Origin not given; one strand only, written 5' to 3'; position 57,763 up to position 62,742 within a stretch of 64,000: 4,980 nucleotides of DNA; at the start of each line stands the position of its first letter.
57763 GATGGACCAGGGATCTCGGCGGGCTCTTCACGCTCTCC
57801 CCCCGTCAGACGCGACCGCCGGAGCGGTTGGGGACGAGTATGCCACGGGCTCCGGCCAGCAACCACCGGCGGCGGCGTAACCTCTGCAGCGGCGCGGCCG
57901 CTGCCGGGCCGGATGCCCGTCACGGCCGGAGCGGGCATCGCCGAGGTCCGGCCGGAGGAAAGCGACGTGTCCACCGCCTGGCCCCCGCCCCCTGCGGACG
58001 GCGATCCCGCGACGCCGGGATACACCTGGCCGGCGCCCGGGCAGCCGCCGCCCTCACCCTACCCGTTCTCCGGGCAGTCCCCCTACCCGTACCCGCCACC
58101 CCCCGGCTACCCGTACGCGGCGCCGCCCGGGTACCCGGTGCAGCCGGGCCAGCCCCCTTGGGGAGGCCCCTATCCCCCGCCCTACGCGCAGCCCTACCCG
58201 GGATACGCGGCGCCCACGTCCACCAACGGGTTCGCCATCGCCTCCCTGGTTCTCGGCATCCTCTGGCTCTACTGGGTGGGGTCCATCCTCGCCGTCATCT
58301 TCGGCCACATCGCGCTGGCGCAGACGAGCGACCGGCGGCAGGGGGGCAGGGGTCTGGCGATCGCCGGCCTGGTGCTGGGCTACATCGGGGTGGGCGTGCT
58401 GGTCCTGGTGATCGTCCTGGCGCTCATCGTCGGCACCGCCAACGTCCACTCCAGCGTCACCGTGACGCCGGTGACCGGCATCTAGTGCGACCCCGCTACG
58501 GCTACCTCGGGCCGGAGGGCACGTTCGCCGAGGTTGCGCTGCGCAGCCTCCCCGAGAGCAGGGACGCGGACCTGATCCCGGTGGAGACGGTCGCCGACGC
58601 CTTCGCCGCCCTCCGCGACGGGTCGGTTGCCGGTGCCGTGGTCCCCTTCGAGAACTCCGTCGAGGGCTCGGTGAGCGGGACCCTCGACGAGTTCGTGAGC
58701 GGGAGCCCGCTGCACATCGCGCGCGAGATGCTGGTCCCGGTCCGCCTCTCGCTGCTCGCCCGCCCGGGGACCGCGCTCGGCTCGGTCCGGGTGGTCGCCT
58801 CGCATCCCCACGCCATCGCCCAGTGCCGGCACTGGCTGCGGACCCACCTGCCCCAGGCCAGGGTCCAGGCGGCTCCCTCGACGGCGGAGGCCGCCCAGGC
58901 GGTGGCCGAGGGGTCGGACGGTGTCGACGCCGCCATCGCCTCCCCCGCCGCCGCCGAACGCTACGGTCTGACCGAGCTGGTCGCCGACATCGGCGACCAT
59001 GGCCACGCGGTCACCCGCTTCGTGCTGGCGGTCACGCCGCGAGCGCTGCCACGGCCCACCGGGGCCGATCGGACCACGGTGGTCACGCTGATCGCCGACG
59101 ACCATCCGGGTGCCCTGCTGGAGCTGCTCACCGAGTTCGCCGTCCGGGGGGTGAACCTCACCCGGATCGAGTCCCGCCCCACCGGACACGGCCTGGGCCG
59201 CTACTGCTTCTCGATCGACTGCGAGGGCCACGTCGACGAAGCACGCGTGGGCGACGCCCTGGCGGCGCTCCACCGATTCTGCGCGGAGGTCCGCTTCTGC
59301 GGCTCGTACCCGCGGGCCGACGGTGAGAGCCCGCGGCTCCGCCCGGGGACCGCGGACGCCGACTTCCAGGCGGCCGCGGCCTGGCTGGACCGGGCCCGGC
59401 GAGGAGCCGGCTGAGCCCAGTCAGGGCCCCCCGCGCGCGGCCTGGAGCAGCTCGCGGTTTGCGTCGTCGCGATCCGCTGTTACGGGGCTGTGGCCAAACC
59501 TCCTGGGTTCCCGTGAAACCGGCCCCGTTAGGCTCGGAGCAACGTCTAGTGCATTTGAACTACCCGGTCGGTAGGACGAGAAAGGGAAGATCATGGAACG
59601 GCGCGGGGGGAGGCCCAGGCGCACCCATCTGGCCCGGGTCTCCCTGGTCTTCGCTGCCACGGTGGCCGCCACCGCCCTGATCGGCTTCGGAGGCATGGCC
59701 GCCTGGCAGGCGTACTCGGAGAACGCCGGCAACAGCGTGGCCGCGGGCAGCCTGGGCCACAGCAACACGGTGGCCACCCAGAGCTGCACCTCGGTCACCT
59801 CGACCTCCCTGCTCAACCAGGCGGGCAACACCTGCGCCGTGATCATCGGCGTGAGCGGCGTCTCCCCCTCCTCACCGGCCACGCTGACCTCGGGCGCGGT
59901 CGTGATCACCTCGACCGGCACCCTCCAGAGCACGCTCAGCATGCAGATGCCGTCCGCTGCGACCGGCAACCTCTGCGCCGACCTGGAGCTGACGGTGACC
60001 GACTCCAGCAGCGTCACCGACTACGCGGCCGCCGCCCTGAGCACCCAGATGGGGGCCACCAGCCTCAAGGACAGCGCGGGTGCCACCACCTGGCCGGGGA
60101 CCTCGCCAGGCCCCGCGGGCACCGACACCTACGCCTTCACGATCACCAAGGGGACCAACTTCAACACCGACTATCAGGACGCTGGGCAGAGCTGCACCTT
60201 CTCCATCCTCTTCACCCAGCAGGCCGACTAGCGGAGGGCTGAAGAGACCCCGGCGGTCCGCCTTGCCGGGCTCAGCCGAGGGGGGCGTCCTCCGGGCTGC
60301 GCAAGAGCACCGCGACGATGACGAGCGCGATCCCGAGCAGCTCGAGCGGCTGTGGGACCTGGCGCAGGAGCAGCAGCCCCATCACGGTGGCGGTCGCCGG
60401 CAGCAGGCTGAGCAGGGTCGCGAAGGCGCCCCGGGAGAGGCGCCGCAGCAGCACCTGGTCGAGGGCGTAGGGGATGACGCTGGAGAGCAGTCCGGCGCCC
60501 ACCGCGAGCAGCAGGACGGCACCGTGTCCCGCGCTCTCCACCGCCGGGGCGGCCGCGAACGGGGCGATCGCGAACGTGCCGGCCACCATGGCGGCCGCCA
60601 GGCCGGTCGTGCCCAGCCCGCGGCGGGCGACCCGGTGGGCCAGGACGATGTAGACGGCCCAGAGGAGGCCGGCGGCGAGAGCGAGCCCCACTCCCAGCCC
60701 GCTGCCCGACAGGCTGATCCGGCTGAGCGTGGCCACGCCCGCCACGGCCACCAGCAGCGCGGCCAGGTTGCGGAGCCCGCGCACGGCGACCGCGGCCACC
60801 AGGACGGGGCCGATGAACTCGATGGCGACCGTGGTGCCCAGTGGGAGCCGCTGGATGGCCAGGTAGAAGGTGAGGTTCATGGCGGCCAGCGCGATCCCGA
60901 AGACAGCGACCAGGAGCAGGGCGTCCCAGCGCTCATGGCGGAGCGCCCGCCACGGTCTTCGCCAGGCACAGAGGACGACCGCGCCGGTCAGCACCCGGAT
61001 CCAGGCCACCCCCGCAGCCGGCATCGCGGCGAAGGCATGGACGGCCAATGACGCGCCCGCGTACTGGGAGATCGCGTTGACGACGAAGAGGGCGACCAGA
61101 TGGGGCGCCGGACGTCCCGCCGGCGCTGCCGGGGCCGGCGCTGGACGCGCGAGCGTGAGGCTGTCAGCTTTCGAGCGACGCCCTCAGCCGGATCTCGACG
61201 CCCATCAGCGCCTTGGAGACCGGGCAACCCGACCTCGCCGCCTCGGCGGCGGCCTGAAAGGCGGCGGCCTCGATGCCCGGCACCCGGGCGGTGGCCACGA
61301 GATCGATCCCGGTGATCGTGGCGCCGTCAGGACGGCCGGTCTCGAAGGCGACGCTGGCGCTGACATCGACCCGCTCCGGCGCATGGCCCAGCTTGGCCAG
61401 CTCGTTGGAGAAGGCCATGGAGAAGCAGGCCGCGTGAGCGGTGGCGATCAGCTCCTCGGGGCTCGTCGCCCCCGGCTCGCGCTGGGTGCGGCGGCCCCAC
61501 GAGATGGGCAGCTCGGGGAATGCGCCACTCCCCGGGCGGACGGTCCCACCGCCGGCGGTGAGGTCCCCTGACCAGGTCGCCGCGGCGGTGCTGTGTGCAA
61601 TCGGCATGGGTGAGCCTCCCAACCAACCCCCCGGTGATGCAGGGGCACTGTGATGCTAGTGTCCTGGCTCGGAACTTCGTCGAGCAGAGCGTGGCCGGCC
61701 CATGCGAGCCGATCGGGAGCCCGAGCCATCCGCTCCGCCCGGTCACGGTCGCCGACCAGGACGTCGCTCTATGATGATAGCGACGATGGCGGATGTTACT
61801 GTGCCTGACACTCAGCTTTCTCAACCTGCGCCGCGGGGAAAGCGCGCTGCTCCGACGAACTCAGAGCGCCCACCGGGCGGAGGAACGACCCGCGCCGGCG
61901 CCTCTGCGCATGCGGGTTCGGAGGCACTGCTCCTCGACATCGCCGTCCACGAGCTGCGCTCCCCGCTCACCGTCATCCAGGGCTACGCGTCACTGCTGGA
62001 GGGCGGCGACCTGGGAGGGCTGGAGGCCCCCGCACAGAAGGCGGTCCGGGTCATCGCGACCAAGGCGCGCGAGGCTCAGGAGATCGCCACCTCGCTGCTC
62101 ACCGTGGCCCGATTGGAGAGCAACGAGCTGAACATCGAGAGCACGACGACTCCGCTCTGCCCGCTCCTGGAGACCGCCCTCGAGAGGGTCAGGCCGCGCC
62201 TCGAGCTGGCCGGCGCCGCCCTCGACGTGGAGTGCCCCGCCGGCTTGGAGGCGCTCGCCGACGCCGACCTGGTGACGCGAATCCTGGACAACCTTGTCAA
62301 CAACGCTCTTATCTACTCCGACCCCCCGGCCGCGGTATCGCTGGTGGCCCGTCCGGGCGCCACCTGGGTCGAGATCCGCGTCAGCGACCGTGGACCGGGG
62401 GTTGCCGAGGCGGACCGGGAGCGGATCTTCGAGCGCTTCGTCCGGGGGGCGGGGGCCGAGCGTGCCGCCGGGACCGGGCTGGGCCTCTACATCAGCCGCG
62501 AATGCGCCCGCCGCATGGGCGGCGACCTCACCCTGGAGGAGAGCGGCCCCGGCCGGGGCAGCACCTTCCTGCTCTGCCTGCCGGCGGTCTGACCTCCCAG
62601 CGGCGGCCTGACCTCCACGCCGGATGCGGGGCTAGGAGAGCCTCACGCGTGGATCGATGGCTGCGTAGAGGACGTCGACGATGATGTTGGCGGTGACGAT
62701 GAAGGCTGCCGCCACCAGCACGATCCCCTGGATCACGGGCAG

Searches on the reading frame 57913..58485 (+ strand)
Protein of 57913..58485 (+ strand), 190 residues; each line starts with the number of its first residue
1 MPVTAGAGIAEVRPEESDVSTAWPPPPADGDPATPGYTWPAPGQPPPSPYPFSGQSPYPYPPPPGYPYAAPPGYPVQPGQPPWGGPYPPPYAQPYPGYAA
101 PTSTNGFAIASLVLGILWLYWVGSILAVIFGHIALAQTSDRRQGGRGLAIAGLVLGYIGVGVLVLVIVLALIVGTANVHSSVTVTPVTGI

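Call 69: search_protein_families(library=pfam, proteins=[window:57913-58485:+], max_evalue=0.0001)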
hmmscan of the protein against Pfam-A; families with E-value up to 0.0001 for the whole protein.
window:57913-58485:+ (190 aa): 1 family
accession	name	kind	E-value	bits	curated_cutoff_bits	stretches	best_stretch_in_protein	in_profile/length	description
PF13828.11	DUF4190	-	2.3e-19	69.3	35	1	108-165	2-61/62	Domain of unknown function (DUF4190)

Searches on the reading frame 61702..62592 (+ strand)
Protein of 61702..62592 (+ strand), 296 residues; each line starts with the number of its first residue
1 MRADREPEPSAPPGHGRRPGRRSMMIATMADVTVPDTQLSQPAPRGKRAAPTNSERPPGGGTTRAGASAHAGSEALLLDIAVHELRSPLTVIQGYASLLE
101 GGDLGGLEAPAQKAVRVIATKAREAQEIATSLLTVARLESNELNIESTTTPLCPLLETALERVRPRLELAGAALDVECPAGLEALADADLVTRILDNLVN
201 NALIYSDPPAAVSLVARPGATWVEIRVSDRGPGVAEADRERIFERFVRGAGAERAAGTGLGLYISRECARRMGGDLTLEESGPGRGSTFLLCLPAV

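Call 69: search_protein_families(library=pfam, proteins=[window:61702-62592:+], max_evalue=0.0001)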
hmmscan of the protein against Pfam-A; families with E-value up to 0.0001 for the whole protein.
window:61702-62592:+ (296 aa): 2 families
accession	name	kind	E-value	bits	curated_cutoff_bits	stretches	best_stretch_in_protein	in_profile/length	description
PF02518.31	HATPase_c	-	8e-25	87.9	26.4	1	187-295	2-109/111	Histidine kinase-, DNA gyrase B-, and HSP90-like ATPase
PF00512.31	HisKA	-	1.3e-10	41.6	26.9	1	77-140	5-65/66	His Kinase A (phospho-acceptor) domain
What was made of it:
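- On CheY-like receiver (PF00072), single-domain response regulator: The nearest kinase in the window is at 61702-62592 (call 69).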
